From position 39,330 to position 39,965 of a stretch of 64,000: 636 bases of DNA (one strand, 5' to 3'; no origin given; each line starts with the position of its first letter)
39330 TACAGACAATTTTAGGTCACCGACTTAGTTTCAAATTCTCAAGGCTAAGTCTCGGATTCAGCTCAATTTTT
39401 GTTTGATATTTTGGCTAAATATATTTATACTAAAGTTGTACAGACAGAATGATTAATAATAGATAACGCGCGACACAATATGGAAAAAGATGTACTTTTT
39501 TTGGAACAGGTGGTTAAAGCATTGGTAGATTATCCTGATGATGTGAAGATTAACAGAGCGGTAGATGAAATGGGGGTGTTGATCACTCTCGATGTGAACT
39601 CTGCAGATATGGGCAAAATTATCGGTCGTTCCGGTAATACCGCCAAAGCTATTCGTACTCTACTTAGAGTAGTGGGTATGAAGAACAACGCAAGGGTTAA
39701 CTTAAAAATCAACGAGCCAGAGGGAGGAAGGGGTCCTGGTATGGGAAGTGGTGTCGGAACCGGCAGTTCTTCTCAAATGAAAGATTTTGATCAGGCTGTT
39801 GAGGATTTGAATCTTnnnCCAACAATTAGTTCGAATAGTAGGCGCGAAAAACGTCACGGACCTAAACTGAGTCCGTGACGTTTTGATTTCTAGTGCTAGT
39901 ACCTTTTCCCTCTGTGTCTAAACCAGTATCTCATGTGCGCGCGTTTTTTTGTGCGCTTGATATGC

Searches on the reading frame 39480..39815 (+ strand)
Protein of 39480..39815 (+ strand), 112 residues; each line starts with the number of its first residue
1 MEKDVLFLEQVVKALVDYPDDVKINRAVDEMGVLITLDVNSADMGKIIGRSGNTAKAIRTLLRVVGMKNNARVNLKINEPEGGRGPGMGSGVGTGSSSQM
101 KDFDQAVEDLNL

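Call 10: search_protein_families(library=pfam, proteins=[window:39480-39815:+], max_evalue=0.01)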
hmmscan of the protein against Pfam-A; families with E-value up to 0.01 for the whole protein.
window:39480-39815:+ (112 aa): 3 families
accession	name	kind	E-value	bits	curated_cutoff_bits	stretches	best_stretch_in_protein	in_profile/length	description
PF13083.13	KH_KhpA-B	-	1.7e-20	73.1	32.1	1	7-77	3-73/73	KhpA/KhpB, KH domain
PF07650.23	KH_2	-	0.0041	17.4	22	1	20-79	16-72/78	KH domain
PF00013.35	KH_1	-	0.0078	16.4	21.5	0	35-60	2-27/66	KH domain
